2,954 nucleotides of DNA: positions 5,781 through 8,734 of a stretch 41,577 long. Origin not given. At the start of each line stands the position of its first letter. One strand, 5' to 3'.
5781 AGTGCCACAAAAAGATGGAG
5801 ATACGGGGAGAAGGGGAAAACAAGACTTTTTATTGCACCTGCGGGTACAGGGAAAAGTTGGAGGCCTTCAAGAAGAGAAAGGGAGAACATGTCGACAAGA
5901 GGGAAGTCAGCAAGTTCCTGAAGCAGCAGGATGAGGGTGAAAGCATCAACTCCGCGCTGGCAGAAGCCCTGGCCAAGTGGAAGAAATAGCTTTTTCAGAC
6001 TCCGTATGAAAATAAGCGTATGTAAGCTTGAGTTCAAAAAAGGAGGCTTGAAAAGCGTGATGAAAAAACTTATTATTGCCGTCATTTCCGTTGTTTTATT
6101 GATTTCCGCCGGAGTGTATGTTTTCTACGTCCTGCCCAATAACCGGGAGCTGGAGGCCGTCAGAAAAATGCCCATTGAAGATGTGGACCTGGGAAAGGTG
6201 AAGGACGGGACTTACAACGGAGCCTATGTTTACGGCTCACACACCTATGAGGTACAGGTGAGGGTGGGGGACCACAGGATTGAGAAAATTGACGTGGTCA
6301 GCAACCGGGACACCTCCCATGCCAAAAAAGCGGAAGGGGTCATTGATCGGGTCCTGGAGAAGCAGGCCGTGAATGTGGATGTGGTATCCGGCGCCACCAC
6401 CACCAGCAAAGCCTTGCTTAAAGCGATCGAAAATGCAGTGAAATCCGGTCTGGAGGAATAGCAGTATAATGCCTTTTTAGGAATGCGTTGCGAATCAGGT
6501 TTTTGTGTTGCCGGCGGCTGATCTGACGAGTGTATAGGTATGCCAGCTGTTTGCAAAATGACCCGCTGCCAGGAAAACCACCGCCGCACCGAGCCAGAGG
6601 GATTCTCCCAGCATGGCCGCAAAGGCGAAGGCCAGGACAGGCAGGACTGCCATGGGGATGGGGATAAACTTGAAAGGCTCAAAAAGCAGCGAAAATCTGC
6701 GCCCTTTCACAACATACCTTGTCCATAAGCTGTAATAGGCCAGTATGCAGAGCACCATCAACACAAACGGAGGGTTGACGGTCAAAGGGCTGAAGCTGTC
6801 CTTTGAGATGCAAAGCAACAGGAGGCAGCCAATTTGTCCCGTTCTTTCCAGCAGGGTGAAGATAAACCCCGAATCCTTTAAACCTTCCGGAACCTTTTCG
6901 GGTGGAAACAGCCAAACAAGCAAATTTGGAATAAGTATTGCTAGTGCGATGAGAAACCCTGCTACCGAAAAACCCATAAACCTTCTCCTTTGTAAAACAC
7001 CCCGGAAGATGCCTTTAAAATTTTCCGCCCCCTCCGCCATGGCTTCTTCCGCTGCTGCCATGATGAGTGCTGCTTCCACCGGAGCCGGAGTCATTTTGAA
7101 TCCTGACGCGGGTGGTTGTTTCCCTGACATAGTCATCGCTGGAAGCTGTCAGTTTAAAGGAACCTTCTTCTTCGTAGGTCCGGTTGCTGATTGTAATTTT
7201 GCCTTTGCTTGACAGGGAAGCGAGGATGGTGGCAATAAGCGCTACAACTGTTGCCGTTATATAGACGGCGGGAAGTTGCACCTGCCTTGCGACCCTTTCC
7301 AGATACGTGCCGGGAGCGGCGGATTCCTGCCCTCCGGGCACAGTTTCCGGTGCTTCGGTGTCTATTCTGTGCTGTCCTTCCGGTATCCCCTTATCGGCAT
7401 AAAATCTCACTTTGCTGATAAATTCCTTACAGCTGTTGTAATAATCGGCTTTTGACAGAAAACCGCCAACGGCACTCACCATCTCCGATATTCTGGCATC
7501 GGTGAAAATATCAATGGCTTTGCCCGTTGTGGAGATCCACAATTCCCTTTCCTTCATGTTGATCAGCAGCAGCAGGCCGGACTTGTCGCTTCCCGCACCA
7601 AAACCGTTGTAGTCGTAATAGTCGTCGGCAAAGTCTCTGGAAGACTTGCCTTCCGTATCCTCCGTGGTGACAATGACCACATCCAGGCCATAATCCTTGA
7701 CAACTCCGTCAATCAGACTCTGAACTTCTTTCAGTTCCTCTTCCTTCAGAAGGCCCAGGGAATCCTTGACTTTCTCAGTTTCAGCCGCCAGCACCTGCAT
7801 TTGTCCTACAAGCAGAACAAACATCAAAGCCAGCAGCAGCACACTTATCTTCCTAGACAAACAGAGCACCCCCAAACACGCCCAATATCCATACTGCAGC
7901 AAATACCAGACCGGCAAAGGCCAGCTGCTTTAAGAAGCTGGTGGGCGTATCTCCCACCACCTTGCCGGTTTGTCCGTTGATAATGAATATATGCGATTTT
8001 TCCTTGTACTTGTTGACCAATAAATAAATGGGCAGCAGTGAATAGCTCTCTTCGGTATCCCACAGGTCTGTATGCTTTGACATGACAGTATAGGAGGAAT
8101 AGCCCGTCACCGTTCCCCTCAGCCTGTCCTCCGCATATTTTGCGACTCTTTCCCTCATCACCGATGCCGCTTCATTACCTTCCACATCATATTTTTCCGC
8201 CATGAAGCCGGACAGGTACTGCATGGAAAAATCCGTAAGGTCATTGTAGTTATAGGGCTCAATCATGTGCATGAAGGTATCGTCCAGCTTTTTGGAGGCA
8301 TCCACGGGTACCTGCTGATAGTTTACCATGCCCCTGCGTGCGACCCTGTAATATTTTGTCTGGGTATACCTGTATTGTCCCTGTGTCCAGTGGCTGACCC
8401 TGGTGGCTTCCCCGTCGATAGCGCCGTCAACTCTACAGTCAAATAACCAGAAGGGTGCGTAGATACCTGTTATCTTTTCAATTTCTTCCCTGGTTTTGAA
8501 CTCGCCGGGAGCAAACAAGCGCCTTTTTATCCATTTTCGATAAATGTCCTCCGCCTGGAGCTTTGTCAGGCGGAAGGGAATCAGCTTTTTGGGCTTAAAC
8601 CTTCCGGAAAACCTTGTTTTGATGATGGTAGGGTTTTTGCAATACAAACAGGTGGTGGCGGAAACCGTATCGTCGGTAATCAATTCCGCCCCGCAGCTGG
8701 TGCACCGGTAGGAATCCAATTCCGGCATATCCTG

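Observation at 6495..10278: Tightly packed 4-gene minus-strand module: SPFH/Band-7 with zinc ribbons, double zinc-ribbon TM protein, TPM/YgcG protein and a membrane protein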

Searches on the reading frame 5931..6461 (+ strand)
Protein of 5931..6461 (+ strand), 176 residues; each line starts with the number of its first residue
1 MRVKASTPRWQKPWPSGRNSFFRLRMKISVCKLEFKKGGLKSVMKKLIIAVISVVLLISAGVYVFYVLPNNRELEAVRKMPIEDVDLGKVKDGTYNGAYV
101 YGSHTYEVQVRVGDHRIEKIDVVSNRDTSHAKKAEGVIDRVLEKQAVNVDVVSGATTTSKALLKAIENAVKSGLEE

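Call 3: search_protein_families(library=pfam, proteins=[window:5931-6461:+], max_evalue=0.01)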
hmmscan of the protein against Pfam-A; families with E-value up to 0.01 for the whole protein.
window:5931-6461:+ (176 aa): 1 family
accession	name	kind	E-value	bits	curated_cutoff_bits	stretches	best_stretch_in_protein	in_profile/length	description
PF04205.19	FMN_bind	-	2.7e-10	41.2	22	1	106-171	6-77/77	FMN-binding domain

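Call 4: search_protein_families(library=ncbifam, proteins=[window:5931-6461:+], max_evalue=0.01)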
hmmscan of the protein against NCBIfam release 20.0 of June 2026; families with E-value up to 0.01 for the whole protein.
window:5931-6461:+ (176 aa): 2 families
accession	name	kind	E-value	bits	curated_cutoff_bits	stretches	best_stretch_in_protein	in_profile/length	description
TIGR01947.1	rnfG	subfamily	0.002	18.2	102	1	140-171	152-183/187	RnfABCDGE type electron transport complex subunit G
NF045876.1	RnfG_DVU2794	exception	0.0032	17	205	1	140-171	146-177/190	RnfABCDGE type electron transport complex subunit G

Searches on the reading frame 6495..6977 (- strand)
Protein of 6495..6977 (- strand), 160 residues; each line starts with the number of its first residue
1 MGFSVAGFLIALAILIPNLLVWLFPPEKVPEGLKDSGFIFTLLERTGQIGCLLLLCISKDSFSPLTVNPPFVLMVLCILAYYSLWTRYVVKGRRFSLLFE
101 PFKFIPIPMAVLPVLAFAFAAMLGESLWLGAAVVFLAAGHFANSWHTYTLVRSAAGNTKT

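Call 27: find_homologous_proteins(query=window:6495-6977:-, max_evalue=0.001)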
Query window:6495-6977:- (160 aa): 36 proteins with E <= 0.001 among 207 candidates.
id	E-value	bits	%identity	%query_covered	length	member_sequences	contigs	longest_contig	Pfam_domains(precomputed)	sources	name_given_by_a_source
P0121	3.0e-99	348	100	100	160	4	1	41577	-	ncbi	-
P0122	1.6e-57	212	61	96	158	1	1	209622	-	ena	-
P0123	5.0e-57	211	62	96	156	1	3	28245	-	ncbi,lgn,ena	-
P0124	3.9e-55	204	62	94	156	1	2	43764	-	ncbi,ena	-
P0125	5.1e-55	204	62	95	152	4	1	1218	-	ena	-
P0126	2.6e-54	202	61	96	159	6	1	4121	-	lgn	-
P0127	3.2e-54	201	60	96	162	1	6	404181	-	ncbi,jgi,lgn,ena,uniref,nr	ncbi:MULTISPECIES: hypothetical protein [unclassified Clostridium]|uniref:hypothetical protein n=1 T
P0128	4.0e-54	201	60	96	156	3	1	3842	-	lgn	-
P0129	5.5e-54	201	59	98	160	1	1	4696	-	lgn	-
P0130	5.8e-54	201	60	94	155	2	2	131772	-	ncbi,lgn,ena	-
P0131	8.1e-54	200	61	96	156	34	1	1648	-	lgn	-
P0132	1.7e-53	199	60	96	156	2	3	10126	-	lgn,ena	-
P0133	5.8e-53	197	60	96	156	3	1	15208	-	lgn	-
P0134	9.3e-53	197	62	94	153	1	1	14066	-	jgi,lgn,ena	-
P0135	1.0e-52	197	60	95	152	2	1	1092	-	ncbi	-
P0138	2.7e-48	182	56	96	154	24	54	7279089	-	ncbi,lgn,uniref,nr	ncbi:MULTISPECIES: hypothetical protein [Paenibacillus]|uniref:Uncharacterized protein n=1 Tax=Paeni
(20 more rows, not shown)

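Call 28: find_encoding_contigs(protein=P0138, flank=6000, max_places=2)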
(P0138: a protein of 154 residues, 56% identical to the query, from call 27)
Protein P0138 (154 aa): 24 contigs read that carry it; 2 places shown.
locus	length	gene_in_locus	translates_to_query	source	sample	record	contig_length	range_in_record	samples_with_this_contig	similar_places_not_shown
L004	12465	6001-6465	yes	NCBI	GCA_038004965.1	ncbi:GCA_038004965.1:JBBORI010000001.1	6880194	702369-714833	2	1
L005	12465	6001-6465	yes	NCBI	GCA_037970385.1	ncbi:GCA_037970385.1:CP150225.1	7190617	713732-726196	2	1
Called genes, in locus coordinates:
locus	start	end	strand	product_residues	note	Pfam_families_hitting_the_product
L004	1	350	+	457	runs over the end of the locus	PF01522:Polysacc_deac_1, PF07833:Cu_amine_oxidN1 (weak)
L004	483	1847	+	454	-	-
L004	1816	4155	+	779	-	PF01841:Transglut_core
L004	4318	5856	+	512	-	PF00117:GATase, PF07722:Peptidase_C26, PF02540:NAD_synthase (weak), PF03054:tRNA_Me_trans (faint), PF00958:GMP_synt_C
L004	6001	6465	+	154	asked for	-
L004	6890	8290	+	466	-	PF00860:Xan_ur_permease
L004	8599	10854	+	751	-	PF09594:GT87 (weak), PF26314:MptA_B_family (weak)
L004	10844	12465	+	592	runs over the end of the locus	PF00754:F5_F8_type_C (weak), PF13231:PMT_2, PF02366:PMT, PF16192:PMT_4TMC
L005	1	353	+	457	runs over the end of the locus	PF01522:Polysacc_deac_1, PF07833:Cu_amine_oxidN1 (weak)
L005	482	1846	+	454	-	-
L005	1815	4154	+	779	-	PF01841:Transglut_core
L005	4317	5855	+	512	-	PF00117:GATase, PF07722:Peptidase_C26, PF02540:NAD_synthase (weak), PF03054:tRNA_Me_trans (faint), PF00958:GMP_synt_C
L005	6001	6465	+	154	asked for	-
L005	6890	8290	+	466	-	PF00860:Xan_ur_permease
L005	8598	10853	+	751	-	PF06728:PIG-U, PF09594:GT87 (weak)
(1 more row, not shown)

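Call 29: find_encoding_contigs(protein=P0127, flank=6000, max_places=2)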
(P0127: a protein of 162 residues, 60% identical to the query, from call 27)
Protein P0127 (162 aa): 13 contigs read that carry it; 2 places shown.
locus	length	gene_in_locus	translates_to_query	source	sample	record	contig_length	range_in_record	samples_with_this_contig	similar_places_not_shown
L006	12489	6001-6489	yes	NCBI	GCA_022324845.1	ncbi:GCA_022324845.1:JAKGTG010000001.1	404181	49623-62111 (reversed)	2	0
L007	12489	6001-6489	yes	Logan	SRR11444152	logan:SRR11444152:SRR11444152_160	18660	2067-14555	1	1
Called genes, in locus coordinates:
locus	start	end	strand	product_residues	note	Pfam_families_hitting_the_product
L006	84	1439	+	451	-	PF00367:PTS_EIIB, PF02378:PTS_EIIC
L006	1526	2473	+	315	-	PF00294:PfkB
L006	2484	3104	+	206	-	PF01081:Aldolase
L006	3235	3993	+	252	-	PF00990:GGDEF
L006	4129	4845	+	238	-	PF00300:His_Phos_1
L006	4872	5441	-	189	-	PF00881:Nitroreductase, PF14512:TM1586_NiRdase (faint)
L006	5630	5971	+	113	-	-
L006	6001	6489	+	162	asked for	-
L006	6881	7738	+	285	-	PF03123:CAT_RBD, PF00874:PRD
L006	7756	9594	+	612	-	PF00367:PTS_EIIB, PF02378:PTS_EIIC, PF00358:PTS_EIIA_1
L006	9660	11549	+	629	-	PF00724:Oxidored_FMN, PF00890:FAD_binding_2, PF01266:DAO (weak), PF03486:HI0933_like, PF07992:Pyr_redox_2, PF12831:FAD_oxidored, PF13450:NAD_binding_8 (weak), PF13738:Pyr_redox_3, +5 more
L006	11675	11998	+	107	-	PF00892:EamA (weak), PF00893:Multi_Drug_Res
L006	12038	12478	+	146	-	PF22381:Staph_reg_Sar_Rot (weak), PF12802:MarR_2, PF01047:MarR, PF13463:HTH_27 (weak)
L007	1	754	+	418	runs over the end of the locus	PF06134:RhaA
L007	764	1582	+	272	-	PF00596:Aldolase_II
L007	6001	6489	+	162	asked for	-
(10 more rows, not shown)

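Call 48: find_encoding_contigs(protein=P0122, flank=5000, max_places=1)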
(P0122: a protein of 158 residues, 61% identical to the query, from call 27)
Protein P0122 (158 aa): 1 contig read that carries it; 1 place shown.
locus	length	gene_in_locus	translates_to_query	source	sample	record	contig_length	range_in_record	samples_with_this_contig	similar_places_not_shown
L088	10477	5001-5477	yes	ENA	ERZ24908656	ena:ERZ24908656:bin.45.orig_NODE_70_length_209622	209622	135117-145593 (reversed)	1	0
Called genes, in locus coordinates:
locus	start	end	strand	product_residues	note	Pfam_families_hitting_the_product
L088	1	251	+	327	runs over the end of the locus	PF00356:LacI, PF00532:Peripla_BP_1, PF13407:Peripla_BP_4, PF13377:Peripla_BP_3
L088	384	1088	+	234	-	PF00005:ABC_tran, PF13304:AAA_21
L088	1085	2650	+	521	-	PF16962:ABC_export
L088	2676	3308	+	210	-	PF00583:Acetyltransf_1, PF13302:Acetyltransf_3 (weak), PF13420:Acetyltransf_4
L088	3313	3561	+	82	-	PF11731:Cdd1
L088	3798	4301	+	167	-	PF01323:DSBA, PF13462:Thioredoxin_4 (faint)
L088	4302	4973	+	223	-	PF24741:AlkZ-rel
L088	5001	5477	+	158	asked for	-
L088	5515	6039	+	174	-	PF06271:RDD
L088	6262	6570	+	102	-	PF04070:DUF378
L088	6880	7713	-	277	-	PF13560:HTH_31, PF17765:MLTR_LBD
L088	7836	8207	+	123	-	PF00903:Glyoxalase, PF13669:Glyoxalase_4 (faint)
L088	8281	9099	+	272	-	PF09297:Zn_ribbon_NUD, PF00293:NUDIX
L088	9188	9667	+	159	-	-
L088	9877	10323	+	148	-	PF11188:DUF2975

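Call 64: predict_structure(alignment_id=A3)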
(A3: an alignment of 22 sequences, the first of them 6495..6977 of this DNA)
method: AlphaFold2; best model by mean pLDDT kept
length: 160 residues; sequences in the alignment: 22
mean_pLDDT: 92.0   pTM: 0.86
mean pLDDT of the five models: 92.0, 89.9, 88.4, 87.2, 86.5
residues with pLDDT >= 90: 123; 70-90: 33; 50-70: 2; < 50: 2
segments of 3 or more residues with pLDDT < 50: none
pLDDT, mean of each block of 10 residues (from residue 1): 91 92 91 90 97 93 87 97 95 93 91 97 95 98 95 71
secondary structure, 60 per line:
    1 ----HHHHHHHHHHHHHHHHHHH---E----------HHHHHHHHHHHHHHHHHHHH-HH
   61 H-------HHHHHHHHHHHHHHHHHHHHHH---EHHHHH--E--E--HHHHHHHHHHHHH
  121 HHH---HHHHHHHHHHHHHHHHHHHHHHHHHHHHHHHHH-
elements in order: H5-23 H38-57 H69-90 H95-99 H108-123 H127-159

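Call 66: search_protein_families(library=pfam, proteins=[window:6495-6977:-], max_evalue=10)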
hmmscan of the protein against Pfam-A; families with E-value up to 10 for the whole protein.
window:6495-6977:- (160 aa): 0 families

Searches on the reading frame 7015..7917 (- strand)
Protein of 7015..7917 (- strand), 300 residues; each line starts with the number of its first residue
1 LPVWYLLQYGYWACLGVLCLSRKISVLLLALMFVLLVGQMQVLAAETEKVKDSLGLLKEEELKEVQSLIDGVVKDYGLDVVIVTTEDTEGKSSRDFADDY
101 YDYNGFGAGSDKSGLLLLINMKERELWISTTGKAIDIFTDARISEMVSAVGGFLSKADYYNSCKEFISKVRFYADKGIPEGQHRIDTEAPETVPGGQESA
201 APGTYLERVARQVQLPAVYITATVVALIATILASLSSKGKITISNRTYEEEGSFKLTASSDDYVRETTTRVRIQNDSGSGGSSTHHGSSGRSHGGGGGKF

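Call 3: search_protein_families(library=pfam, proteins=[window:7015-7917:-], max_evalue=0.01)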
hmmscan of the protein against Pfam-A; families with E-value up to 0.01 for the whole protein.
window:7015-7917:- (300 aa): 1 family
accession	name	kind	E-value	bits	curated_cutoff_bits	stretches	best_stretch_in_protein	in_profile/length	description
PF04536.20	TPM_phosphatase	-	4.2e-24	85.4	22.1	1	50-170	1-122/125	TPM domain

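Call 4: search_protein_families(library=ncbifam, proteins=[window:7015-7917:-], max_evalue=0.01)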
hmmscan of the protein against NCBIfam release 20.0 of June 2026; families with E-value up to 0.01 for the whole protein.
window:7015-7917:- (300 aa): 0 families

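Call 6: search_protein_families(library=padloc, proteins=[window:7015-7917:-], max_evalue=0.01)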
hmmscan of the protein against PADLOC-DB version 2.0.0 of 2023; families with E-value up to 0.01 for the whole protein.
window:7015-7917:- (300 aa): 0 families

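Call 77: search_solved_structures(query=window:7015-7860:-, max_evalue=1)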
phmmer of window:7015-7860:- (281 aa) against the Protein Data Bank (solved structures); distinct sequences matched with E-value up to 1: 2.
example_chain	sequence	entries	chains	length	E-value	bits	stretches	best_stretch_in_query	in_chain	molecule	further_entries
7tbr_A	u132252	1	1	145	0.1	15.5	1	22-142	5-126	TPM_phosphatase domain-containing protein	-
5anp_A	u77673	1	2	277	0.26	14.3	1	9-141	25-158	BA41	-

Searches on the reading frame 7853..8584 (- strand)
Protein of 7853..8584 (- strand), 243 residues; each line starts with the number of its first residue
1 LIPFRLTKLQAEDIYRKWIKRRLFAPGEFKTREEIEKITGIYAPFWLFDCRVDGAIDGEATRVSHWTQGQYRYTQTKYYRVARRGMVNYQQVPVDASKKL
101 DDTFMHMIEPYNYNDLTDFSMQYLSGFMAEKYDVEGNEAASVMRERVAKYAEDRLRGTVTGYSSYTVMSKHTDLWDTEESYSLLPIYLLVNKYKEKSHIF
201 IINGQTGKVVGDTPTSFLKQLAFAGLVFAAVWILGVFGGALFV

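Call 66: search_protein_families(library=pfam, proteins=[window:7853-8584:-], max_evalue=10)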
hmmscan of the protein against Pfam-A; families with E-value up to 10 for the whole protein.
window:7853-8584:- (243 aa): 1 family
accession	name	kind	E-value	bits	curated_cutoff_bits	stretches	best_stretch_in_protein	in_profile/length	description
PF00804.31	Syntaxin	-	0.23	11.7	26.7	1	8-38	113-144/157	Syntaxin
